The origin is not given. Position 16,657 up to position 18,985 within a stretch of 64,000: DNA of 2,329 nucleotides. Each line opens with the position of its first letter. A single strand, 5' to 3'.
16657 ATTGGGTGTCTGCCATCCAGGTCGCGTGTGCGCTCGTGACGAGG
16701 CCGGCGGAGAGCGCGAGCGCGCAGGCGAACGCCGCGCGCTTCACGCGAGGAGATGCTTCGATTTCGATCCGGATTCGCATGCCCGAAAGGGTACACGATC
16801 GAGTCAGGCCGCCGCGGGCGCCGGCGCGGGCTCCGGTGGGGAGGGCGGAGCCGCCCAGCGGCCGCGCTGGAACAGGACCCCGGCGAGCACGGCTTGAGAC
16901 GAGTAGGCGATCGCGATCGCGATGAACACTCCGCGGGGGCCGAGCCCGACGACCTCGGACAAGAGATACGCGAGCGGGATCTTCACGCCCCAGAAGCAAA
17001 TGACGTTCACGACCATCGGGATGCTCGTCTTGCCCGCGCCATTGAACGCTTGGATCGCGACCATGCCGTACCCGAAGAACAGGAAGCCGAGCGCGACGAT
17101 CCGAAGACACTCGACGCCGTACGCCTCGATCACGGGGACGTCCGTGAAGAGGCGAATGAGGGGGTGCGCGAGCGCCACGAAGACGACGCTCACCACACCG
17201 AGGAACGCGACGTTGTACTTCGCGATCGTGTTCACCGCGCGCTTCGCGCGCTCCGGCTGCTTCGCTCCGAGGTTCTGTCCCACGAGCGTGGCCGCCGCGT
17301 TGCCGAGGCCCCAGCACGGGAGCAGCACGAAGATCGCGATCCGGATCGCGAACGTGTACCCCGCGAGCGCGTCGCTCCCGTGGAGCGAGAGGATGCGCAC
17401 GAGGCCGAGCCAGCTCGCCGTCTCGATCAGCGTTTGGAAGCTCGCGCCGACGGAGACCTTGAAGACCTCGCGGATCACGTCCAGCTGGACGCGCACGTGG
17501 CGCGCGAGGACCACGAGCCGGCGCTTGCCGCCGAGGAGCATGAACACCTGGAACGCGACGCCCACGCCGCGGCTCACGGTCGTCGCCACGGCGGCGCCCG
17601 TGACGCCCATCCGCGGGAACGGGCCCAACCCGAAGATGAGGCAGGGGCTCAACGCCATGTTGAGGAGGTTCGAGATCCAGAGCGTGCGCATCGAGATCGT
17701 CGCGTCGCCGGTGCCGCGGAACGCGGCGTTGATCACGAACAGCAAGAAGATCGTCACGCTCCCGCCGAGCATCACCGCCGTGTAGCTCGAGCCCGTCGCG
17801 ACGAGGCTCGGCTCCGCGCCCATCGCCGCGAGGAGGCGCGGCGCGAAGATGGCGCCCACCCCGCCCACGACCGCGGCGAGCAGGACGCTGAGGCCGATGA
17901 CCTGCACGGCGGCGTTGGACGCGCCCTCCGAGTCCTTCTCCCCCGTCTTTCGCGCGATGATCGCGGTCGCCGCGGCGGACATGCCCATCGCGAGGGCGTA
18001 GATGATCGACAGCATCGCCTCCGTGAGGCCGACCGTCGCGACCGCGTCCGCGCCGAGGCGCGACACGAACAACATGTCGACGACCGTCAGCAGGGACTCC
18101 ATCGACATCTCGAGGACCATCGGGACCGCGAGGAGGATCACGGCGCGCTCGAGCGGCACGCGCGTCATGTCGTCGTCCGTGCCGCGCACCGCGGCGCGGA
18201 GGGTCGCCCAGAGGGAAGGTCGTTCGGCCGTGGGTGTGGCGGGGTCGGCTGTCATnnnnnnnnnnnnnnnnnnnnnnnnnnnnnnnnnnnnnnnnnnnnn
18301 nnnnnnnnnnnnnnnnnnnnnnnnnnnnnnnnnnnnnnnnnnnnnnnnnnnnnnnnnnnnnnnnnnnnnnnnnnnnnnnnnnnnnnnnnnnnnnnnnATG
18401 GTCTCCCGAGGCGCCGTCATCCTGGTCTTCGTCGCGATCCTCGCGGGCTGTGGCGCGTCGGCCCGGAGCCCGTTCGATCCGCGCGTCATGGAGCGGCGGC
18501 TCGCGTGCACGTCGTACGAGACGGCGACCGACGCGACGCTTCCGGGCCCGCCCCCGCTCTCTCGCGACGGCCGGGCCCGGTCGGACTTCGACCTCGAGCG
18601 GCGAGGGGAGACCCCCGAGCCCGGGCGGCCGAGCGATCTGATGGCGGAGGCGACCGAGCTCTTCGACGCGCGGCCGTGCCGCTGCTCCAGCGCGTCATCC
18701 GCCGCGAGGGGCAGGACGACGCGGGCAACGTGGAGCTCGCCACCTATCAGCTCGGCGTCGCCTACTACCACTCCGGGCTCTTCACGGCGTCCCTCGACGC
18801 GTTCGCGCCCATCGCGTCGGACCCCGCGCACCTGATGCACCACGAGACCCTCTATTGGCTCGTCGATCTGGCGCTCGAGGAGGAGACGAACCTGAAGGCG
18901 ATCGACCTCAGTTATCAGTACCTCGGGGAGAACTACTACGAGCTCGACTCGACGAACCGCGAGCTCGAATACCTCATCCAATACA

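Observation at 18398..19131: BamD/YbgF-like TPR lipoprotein split across two reading frames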

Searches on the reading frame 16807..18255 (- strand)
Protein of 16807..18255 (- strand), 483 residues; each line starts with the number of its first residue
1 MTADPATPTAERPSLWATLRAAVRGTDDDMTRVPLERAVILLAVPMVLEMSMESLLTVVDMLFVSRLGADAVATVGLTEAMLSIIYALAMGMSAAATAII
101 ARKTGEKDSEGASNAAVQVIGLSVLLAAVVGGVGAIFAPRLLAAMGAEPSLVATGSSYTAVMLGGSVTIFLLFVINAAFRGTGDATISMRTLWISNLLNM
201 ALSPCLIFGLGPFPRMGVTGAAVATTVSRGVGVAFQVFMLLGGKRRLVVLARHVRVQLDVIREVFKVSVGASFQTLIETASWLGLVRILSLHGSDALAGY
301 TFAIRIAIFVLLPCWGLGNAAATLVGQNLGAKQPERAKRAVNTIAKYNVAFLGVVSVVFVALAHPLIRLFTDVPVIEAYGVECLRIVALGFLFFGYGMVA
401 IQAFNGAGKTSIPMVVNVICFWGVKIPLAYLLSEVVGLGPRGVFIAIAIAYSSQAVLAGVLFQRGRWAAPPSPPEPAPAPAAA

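Call 53: search_protein_families(library=pfam, proteins=[window:16807-18255:-], max_evalue=0.001)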
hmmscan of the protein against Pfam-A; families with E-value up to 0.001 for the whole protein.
seq(483 aa): 1 family
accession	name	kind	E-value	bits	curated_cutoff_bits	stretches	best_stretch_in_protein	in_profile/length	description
PF01554.23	MatE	-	5.1e-61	205.5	24.9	2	274-431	5-161/161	MatE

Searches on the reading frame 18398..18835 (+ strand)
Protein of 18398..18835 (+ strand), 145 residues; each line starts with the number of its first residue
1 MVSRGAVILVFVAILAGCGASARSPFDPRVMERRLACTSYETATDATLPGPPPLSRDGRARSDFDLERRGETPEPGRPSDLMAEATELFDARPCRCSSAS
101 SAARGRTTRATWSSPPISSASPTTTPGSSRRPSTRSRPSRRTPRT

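Call 5: search_protein_families(library=pfam, proteins=[window:18398-18832:+], max_evalue=1)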
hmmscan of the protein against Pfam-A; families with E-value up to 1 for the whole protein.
seq(145 aa): 0 families

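Call 32: list_cluster_members(proteins=[P0003, window:18398-18835:+, P0001])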
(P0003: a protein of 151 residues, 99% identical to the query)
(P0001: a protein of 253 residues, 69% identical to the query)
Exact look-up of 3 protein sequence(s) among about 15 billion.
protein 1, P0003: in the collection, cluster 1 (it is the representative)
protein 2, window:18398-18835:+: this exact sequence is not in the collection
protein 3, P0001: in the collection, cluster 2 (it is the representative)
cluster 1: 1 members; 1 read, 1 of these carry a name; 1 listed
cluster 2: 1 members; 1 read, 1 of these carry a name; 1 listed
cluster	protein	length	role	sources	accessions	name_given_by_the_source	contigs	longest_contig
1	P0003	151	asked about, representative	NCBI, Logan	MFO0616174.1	MAG: hypothetical protein U0414_26510 [Polyangiaceae bacterium]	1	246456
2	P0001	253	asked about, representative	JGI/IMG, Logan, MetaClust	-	\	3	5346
